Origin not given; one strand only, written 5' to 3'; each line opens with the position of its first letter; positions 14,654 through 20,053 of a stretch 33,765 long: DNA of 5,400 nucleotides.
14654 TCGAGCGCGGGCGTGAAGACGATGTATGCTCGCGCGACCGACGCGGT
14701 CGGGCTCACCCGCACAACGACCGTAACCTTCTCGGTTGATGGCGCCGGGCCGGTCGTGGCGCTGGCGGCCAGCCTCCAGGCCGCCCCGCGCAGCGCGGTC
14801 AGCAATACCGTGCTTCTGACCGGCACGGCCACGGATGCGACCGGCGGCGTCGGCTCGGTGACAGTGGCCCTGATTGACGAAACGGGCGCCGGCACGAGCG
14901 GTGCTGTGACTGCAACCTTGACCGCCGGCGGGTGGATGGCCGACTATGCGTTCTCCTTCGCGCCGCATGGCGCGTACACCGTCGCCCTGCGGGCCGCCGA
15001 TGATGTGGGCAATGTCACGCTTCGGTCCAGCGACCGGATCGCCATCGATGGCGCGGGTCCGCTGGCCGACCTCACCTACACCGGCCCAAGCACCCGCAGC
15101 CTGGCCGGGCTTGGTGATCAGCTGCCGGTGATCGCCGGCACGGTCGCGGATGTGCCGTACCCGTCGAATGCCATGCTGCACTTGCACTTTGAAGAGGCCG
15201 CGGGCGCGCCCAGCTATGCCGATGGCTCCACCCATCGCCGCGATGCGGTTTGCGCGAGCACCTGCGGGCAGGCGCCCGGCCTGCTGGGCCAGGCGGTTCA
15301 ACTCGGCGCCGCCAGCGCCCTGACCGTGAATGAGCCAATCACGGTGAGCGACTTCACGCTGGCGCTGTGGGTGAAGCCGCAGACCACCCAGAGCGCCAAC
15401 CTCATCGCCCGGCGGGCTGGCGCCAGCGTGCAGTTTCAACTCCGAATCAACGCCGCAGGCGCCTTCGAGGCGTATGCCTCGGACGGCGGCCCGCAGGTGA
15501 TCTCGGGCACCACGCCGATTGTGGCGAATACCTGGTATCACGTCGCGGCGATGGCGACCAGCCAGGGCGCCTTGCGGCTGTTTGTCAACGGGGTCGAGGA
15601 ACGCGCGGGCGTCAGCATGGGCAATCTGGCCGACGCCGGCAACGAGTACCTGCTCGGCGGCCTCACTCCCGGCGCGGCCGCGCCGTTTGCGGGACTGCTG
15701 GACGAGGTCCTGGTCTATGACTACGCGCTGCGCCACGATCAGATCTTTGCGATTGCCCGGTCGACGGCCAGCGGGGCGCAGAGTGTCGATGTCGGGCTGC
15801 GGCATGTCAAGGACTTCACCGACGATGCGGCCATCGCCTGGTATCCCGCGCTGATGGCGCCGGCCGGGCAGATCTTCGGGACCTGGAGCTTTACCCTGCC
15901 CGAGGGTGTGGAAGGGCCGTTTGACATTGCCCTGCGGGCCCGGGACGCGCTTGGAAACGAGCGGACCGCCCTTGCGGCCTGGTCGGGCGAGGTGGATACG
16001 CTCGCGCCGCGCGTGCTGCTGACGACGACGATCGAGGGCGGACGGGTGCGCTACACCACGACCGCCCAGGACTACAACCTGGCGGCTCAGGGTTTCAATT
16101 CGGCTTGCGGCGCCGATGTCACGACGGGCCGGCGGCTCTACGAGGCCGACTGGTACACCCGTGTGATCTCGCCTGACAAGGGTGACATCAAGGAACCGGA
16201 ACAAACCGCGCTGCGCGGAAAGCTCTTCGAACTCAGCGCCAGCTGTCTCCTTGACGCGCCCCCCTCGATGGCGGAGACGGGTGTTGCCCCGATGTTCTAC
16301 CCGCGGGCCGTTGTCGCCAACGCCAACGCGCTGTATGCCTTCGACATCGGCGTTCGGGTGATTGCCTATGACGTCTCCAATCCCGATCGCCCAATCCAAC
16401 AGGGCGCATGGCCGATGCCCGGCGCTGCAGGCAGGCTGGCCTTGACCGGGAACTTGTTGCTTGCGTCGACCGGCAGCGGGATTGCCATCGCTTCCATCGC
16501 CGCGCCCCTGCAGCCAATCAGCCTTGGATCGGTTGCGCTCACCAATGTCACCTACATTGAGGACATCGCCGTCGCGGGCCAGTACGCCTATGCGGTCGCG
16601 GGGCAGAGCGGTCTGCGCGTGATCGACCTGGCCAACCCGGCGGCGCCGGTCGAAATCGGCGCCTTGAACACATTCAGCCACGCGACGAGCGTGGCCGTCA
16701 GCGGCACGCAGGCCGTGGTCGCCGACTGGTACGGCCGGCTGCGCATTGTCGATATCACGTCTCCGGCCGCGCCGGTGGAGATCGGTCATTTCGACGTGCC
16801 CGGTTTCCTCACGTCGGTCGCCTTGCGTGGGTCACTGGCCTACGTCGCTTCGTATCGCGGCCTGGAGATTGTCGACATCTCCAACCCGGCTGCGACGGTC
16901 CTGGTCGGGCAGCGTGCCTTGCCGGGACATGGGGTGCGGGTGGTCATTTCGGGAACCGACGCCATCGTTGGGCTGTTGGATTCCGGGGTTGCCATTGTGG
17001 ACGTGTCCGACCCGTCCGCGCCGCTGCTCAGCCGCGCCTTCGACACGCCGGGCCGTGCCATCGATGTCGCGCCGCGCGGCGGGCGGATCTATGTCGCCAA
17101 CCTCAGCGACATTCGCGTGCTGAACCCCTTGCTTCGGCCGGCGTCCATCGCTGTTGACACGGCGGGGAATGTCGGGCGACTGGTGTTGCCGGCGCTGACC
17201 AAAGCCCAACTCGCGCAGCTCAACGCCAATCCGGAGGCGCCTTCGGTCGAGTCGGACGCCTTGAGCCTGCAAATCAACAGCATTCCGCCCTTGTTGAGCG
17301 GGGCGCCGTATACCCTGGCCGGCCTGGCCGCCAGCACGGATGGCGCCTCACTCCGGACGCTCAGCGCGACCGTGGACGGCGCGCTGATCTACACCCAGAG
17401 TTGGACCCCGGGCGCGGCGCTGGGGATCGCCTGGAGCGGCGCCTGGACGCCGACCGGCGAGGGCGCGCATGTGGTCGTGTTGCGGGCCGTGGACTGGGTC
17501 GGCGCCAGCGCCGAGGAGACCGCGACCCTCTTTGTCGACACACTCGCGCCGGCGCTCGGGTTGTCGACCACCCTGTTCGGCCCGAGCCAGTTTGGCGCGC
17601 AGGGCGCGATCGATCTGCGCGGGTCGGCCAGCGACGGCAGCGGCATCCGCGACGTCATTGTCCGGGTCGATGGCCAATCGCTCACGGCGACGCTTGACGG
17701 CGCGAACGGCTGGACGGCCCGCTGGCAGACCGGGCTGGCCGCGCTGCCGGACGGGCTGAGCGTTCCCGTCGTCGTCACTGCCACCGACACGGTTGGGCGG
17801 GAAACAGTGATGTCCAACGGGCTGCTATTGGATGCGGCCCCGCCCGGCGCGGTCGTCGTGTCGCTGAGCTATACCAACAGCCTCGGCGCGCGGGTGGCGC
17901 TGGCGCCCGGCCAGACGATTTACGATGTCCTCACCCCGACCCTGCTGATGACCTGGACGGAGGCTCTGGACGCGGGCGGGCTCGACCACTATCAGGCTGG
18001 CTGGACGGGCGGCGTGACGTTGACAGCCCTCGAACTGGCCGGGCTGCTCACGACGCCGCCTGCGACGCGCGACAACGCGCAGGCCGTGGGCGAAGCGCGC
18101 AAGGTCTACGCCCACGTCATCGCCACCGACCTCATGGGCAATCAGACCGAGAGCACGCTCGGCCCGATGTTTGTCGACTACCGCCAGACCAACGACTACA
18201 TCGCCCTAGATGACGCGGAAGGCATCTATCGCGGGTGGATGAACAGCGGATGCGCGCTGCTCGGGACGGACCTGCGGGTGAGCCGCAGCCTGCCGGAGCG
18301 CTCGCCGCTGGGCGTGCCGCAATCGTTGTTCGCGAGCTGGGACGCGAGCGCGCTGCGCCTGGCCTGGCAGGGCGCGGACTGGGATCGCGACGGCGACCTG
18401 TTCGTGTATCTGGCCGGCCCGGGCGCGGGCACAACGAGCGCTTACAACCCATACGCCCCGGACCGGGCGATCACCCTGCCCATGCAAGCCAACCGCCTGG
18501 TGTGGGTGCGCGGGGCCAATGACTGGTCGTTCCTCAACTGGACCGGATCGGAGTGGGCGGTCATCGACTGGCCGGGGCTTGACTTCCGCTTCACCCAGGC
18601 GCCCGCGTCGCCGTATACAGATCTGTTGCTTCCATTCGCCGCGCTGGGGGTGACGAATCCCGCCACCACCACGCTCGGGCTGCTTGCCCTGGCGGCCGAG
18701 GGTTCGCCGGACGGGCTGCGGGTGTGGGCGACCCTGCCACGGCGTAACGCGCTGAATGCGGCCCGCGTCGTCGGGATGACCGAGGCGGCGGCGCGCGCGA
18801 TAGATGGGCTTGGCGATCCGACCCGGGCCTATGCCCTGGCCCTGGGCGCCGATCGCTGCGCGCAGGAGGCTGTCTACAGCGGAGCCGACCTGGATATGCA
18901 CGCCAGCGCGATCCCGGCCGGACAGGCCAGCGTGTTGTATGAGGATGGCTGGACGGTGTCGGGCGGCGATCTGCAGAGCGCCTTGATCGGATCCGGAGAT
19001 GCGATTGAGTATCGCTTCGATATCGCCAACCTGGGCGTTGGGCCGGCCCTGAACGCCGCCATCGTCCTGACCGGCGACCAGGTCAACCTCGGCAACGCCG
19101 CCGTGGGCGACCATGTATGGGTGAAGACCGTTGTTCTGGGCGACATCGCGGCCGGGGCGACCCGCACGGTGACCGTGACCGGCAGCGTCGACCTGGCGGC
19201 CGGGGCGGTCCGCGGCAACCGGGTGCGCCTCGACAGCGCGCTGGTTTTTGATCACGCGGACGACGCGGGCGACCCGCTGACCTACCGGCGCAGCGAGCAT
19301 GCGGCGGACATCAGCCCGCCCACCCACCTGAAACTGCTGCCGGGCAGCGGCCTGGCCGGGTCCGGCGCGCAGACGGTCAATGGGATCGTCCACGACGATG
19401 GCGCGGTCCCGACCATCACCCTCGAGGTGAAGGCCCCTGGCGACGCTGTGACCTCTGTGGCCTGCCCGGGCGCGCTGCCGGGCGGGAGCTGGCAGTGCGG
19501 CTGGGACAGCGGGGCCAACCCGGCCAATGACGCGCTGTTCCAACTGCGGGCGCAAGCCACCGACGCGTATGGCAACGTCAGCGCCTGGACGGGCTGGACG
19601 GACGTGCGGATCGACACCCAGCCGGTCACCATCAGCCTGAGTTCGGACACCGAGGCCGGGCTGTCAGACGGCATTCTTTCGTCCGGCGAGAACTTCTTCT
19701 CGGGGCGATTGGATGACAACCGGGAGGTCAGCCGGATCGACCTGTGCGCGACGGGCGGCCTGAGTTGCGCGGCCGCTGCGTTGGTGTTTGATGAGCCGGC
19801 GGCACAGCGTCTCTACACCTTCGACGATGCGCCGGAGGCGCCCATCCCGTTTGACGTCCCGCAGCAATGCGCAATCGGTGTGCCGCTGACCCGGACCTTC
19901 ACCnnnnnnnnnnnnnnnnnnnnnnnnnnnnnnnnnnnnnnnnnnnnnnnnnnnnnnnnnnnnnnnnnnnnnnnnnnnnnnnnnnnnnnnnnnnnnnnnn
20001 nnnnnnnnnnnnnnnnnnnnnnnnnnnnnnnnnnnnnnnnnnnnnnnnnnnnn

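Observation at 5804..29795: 24-kb translationally overlapped operon encoding two giant mosaic surface proteins (~5,054 aa and 2,944 aa)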

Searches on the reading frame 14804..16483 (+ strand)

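Call 12: search_protein_families(library=pfam, proteins=[window:14804-16483:+], max_evalue=0.1)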
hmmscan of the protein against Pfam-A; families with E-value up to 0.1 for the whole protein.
window:14804-16483:+ (560 aa): 3 families
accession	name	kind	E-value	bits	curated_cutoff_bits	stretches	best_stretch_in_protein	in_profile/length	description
PF13385.13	Laminin_G_3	-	1e-26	94.3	27.6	1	174-314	9-150/151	Concanavalin A-like lectin/glucanases superfamily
PF19077.6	Big_13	-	7e-05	23.7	27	0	16-82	40-101/102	Bacterial Ig-like domain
PF00801.26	PKD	-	0.054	13.9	23.5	0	48-73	49-74/80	PKD domain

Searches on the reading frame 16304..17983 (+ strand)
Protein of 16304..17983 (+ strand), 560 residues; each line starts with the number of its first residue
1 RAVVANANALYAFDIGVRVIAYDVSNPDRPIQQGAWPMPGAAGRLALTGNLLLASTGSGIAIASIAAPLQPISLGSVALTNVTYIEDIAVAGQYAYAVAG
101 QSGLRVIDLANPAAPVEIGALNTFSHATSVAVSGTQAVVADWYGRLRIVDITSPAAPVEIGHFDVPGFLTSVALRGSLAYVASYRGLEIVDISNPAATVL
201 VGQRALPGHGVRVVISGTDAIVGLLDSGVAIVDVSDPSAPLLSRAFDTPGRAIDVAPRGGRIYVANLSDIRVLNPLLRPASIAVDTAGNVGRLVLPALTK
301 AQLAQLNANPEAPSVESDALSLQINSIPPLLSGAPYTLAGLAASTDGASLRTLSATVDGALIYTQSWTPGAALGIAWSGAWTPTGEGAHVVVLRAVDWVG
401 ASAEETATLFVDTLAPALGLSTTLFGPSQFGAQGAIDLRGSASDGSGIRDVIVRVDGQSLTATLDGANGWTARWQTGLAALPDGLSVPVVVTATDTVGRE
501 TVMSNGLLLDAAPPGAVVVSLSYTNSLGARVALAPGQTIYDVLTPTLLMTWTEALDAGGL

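Call 12: search_protein_families(library=pfam, proteins=[window:16304-17983:+], max_evalue=0.1)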
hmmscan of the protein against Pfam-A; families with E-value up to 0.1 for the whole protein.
window:16304-17983:+ (560 aa): 3 families
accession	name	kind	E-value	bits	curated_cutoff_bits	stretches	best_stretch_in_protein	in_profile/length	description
PF08309.17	LVIVD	-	2.8e-33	113.4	20.2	4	126-164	3-41/42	LVIVD repeat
PF17957.7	Big_7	-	2.7e-05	25.2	24.1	1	428-477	12-59/70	Bacterial Ig domain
PF19077.6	Big_13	-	0.029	15.3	27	0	383-413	71-102/102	Bacterial Ig-like domain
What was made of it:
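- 16301..17383 (+): ORF1 aa ~3500-3860: LVIVD-repeat beta-propeller. This is an accessory module seen in few relatives. LVIVD 113 bits, four stretches (call 12).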

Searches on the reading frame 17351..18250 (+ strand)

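Call 71: search_protein_families(library=pfam, proteins=[window:17351-18250:+], max_evalue=10)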
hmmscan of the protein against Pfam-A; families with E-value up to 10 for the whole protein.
window:17351-18250:+ (300 aa): 3 families
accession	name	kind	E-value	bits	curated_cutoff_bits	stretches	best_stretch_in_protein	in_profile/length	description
PF17957.7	Big_7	-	1e-05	26.5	24.1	1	79-128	12-59/70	Bacterial Ig domain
PF19077.6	Big_13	-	0.00032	21.6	27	2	100-153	41-92/102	Bacterial Ig-like domain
PF13577.12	SnoaL_4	-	0.3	11.5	24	1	198-259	12-73/126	SnoaL-like domain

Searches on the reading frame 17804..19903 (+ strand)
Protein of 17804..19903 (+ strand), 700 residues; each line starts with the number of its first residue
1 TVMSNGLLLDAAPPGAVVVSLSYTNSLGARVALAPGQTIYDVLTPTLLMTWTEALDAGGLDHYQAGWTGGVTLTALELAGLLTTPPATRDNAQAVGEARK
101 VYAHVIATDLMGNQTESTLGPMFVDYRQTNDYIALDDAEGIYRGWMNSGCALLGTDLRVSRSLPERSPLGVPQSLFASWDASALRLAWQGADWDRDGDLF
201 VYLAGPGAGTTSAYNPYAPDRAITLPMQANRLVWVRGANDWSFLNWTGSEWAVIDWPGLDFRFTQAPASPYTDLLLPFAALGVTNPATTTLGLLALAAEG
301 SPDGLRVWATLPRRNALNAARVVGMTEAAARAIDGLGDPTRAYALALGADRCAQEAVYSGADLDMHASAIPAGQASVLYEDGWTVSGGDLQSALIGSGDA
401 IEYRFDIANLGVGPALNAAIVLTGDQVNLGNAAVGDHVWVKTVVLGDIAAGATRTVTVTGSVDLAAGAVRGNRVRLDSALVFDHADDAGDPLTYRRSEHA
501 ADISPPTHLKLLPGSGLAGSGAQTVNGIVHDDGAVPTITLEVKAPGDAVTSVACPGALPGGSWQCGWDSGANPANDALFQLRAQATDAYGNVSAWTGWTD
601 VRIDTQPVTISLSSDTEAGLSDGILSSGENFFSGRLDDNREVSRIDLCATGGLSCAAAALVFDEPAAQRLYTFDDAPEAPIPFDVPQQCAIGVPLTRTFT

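Call 12: search_protein_families(library=pfam, proteins=[window:17804-19483:+], max_evalue=0.1)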
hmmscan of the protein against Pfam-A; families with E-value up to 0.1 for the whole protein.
window:17804-19483:+ (560 aa): 0 families

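Call 27: search_solved_structures(query=window:17804-19903:+, max_evalue=1)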
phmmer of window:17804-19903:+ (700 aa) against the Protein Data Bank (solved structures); distinct sequences matched with E-value up to 1: 1.
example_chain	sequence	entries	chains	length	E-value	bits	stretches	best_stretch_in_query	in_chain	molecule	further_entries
1oz7_B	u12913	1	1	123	0.93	11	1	223-260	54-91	echicetin B-chain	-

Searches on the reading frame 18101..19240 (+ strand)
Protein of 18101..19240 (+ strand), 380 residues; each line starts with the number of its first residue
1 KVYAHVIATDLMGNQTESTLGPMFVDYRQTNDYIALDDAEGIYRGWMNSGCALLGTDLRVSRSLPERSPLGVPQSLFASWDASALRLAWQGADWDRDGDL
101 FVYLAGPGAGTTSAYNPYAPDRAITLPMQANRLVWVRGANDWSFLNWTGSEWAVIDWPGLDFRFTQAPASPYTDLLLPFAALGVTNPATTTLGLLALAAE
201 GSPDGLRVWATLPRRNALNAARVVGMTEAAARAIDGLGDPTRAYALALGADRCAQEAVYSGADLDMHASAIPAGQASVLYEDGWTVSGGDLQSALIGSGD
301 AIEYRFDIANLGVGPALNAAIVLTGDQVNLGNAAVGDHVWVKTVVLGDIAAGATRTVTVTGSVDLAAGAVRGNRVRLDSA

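Call 71: search_protein_families(library=pfam, proteins=[window:18101-19240:+], max_evalue=10)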
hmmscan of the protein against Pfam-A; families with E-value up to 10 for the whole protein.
window:18101-19240:+ (380 aa): 1 family
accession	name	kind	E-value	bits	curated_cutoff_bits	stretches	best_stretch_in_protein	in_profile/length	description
PF07705.17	CARDB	-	0.088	13.5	22.7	1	298-378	17-84/101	CARDB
